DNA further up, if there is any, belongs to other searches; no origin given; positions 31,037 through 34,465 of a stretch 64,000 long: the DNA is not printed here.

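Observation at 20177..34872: Hydrogenase supercluster: two tandem cytoplasmic group-3 [NiFe] hydrogenase operons with NAD(P)H/flavin accessory modules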

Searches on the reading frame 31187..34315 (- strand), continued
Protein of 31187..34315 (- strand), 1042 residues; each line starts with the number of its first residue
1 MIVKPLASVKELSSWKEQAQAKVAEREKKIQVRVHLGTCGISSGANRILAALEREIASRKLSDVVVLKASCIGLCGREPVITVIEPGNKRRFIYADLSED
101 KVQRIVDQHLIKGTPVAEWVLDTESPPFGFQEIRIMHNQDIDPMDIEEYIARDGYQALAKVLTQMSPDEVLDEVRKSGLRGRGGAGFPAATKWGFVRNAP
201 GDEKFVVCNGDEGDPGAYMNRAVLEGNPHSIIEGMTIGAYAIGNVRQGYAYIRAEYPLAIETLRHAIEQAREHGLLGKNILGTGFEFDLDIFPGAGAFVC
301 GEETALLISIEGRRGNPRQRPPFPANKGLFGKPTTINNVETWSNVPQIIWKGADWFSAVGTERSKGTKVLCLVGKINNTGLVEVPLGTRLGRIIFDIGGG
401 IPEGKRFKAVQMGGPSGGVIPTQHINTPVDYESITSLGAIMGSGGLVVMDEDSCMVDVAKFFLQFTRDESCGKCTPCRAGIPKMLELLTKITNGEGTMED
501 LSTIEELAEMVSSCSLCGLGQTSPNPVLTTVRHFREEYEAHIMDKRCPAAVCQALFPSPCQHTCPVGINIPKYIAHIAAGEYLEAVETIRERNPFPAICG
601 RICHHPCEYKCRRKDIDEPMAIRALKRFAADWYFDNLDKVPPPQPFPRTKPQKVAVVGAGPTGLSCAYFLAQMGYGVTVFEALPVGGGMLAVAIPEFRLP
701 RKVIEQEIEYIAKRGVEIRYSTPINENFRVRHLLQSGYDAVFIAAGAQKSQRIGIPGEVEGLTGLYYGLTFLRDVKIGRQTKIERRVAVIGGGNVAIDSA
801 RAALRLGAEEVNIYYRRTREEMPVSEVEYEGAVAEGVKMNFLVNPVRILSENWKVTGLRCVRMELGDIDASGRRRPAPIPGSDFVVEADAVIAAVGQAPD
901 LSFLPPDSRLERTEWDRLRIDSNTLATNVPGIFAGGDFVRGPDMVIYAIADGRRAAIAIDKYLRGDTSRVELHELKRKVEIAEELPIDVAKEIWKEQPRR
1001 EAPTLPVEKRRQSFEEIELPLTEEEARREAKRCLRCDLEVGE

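Call 19: find_related_loci(query=A1, collection=genome_contigs, flank=10000)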
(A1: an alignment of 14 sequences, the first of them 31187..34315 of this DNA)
Query A1 (1042 aa) in genome_contigs; peptide patterns used: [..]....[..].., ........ (x = any residue, [..] = any of these).
600 stretches matched a pattern (row limit reached: there are more); 598 encode a relative of the query (tblastn E <= 1e-3); the best 80 are kept; 80 distinct loci.
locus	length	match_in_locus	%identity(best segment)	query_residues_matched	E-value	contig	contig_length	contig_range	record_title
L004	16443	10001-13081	65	3-1040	0e+0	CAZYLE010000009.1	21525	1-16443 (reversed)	MAG TPA_asm: uncultured Dehalococcoidales bacterium isolate binchicken_co327_64 genome assembly, contig: NODE_521_length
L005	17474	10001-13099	60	2-1041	0e+0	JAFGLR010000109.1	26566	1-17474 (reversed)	MAG: Dehalococcoidales bacterium isolate Zod_Metabat.409 k87_6205455, whole genome shotgun sequence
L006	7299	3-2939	62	52-1041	0e+0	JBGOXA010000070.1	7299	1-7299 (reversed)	MAG: Dehalococcoidia bacterium isolate OBJ_0618_130150_78 k141_1238111_length_7299_cov_15.9078, whole genome shotgun seq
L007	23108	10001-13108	61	7-1041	0e+0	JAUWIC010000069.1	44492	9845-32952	MAG: Dehalococcoidia bacterium isolate CSMAG_2284 CSMAG_2284_k141_144167_length_44492_cov_8.1995, whole genome shotgun s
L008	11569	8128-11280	58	2-1041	0e+0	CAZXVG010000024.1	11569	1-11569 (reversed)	MAG TPA_asm: uncultured Dehalococcoidales bacterium isolate binchicken_co163_172 genome assembly, contig: NODE_8601_leng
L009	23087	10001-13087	62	3-1042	0e+0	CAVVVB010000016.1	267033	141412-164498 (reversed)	MAG: uncultured Chloroflexia bacterium isolate MFD03726.bin.2.26 genome assembly, contig: contig_40585, whole genome sho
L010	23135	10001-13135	54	3-1038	0e+0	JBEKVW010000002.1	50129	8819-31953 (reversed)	MAG: Dehalococcoidia bacterium isolate SPRUCE 613 SPRUCE_613_2, whole genome shotgun sequence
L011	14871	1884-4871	57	42-1038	0e+0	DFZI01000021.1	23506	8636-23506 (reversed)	MAG TPA_asm: Dehalococcoidia bacterium UBA4060 UBA4060_contig_17157, whole genome shotgun sequence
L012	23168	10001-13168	82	6-1042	0e+0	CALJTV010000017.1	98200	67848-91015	MAG: uncultured Dehalococcoidia bacterium isolate S1_Bin_MAXBIN__111_1 genome assembly, contig: c_000003032192, whole ge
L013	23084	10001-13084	51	29-1039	0e+0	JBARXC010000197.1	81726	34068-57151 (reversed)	MAG: bacterium isolate MFD12922_ilm_asm_bin33 k127_156962, whole genome shotgun sequence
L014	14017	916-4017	50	8-1040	0e+0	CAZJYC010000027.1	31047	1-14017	MAG TPA_asm: uncultured Eubacteriales bacterium isolate binchicken_co327_166 genome assembly, contig: NODE_213_length_31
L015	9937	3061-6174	50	6-1042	0e+0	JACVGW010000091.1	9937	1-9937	MAG: Theionarchaea archaeon isolate SZ_28-30 SZ_28-30_NODE_221_length_9937_cov_253.271803, whole genome shotgun sequence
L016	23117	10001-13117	50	2-1040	0e+0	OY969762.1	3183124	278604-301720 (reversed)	MAG: Candidatus Aminicenantes bacterium isolate MFD04408.bin.c.1 genome assembly, chromosome: 1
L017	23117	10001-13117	50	2-1040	0e+0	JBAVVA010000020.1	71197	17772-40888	MAG: Candidatus Aminicenantales bacterium isolate MFD01683_ilm_asm_bin15 k127_81099, whole genome shotgun sequence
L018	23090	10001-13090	51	3-1037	0e+0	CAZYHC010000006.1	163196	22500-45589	MAG TPA_asm: uncultured Anaerolineales bacterium isolate binchicken_co294_99 genome assembly, contig: NODE_160_length_16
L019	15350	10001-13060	50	25-1042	0e+0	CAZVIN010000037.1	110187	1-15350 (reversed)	MAG TPA_asm: uncultured Eubacteriales bacterium isolate SRP231805_co4_39 genome assembly, contig: k141_8433, whole genom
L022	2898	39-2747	52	138-1042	0e+0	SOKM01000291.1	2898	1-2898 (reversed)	MAG: Candidatus Cloacimonadota bacterium isolate E44_bin80 NODE_28132_length_2898_cov_5.533591, whole genome shotgun seq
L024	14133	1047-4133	47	6-1037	0e+0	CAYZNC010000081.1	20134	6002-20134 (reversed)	MAG TPA_asm: uncultured Bacteroidales bacterium isolate binchicken_co50_368 genome assembly, contig: NODE_2964_length_20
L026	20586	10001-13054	46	32-1042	0e+0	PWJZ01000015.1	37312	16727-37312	MAG: Bacteroidales bacterium isolate CSSed10_172R1 CS-Sed10-C1258, whole genome shotgun sequence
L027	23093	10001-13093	47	6-1037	0e+0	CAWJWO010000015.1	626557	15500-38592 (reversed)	MAG: uncultured Bacteroidetes bacterium isolate MFD01231.bin.1.99 genome assembly, contig: contig_5047, whole genome sho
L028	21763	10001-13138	46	3-1042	0e+0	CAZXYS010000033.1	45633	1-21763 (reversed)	MAG TPA_asm: uncultured Hyphomicrobiales bacterium isolate SRP141376_co1_372 genome assembly, contig: NODE_1963_length_4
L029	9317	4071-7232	44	3-1038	0e+0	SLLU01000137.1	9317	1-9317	MAG: Candidatus Halarchaeoplasma halalkaliphilum isolate CSSed165cm_322 CSSed16-5cm-29810, whole genome shotgun sequence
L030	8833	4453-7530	47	6-1037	0e+0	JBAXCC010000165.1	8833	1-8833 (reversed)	MAG: bacterium isolate ELA183 MAG183_165, whole genome shotgun sequence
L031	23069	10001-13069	47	1-1037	0e+0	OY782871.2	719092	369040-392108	MAG: Sphaerochaetaceae bacterium isolate a9bcfc89-315c-4f53-91f9-1ff9c53e3a1f genome assembly, chromosome: 1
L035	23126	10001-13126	50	4-1042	0e+0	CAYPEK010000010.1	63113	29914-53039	MAG TPA_asm: uncultured bacterium isolate binchicken_co246_416 genome assembly, contig: NODE_540_length_63113_cov_7.9009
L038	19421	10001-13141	47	6-1042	0e+0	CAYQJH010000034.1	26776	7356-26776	MAG TPA_asm: uncultured Planctomycetaceae bacterium isolate binchicken_co87_116 genome assembly, contig: NODE_2451_lengt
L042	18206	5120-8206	49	3-1037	0e+0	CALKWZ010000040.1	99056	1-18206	MAG TPA_asm: uncultured Verrucomicrobia bacterium isolate SRR3330206_bin.99_CONCOCT_v1.1_MAG genome assembly, contig: ER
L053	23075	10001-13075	44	6-1042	0e+0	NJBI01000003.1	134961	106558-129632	MAG: Promethearchaeota archaeon Loki_b31 58, whole genome shotgun sequence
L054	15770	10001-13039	48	37-1042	0e+0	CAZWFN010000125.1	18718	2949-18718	MAG TPA_asm: uncultured Myxococcales bacterium isolate SRP332253_co1_126 genome assembly, contig: NODE_4791_length_18718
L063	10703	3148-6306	45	1-1042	0e+0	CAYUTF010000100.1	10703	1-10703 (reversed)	MAG TPA_asm: uncultured archaeon isolate binchicken_co196_315 genome assembly, contig: NODE_8092_length_10703_cov_18.610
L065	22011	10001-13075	43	32-1042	0e+0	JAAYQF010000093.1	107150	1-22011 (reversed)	MAG: Bacteroidales bacterium isolate AS22ysBPME_320 130420_AS22, whole genome shotgun sequence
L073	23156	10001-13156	44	6-1042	0e+0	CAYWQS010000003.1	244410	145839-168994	MAG TPA_asm: uncultured Solibacteraceae bacterium isolate SRP290908_co1_146 genome assembly, contig: NODE_29_length_2444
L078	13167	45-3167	44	12-1042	0e+0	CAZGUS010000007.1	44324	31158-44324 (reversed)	MAG TPA_asm: uncultured Anaerolineaceae bacterium isolate binchicken_co50_320 genome assembly, contig: NODE_800_length_4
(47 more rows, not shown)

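Call 24: search_solved_structures(query=window:31187-34315:-, max_evalue=1e-190, show_alignments=3)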
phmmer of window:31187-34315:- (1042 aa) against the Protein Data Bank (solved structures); distinct sequences matched with E-value up to 1e-190: 5.
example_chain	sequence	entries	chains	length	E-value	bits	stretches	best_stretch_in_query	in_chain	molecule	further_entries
7t2r_B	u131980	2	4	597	1.5e-209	701.8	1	32-556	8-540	NiFe hydrogenase subunit B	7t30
9bov_B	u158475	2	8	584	4.6e-202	676.9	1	31-557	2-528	NADH dehydrogenase (Quinone)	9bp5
9n5u_B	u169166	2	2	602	2.5e-200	671.2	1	32-556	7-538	NfnB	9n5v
8oh5_B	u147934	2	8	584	1.7e-195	655.2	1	31-557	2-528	NAD-reducing hydrogenase subunit HoxF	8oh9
7q4v_B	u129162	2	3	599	7.2e-193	646.5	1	28-573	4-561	Iron hydrogenase HydB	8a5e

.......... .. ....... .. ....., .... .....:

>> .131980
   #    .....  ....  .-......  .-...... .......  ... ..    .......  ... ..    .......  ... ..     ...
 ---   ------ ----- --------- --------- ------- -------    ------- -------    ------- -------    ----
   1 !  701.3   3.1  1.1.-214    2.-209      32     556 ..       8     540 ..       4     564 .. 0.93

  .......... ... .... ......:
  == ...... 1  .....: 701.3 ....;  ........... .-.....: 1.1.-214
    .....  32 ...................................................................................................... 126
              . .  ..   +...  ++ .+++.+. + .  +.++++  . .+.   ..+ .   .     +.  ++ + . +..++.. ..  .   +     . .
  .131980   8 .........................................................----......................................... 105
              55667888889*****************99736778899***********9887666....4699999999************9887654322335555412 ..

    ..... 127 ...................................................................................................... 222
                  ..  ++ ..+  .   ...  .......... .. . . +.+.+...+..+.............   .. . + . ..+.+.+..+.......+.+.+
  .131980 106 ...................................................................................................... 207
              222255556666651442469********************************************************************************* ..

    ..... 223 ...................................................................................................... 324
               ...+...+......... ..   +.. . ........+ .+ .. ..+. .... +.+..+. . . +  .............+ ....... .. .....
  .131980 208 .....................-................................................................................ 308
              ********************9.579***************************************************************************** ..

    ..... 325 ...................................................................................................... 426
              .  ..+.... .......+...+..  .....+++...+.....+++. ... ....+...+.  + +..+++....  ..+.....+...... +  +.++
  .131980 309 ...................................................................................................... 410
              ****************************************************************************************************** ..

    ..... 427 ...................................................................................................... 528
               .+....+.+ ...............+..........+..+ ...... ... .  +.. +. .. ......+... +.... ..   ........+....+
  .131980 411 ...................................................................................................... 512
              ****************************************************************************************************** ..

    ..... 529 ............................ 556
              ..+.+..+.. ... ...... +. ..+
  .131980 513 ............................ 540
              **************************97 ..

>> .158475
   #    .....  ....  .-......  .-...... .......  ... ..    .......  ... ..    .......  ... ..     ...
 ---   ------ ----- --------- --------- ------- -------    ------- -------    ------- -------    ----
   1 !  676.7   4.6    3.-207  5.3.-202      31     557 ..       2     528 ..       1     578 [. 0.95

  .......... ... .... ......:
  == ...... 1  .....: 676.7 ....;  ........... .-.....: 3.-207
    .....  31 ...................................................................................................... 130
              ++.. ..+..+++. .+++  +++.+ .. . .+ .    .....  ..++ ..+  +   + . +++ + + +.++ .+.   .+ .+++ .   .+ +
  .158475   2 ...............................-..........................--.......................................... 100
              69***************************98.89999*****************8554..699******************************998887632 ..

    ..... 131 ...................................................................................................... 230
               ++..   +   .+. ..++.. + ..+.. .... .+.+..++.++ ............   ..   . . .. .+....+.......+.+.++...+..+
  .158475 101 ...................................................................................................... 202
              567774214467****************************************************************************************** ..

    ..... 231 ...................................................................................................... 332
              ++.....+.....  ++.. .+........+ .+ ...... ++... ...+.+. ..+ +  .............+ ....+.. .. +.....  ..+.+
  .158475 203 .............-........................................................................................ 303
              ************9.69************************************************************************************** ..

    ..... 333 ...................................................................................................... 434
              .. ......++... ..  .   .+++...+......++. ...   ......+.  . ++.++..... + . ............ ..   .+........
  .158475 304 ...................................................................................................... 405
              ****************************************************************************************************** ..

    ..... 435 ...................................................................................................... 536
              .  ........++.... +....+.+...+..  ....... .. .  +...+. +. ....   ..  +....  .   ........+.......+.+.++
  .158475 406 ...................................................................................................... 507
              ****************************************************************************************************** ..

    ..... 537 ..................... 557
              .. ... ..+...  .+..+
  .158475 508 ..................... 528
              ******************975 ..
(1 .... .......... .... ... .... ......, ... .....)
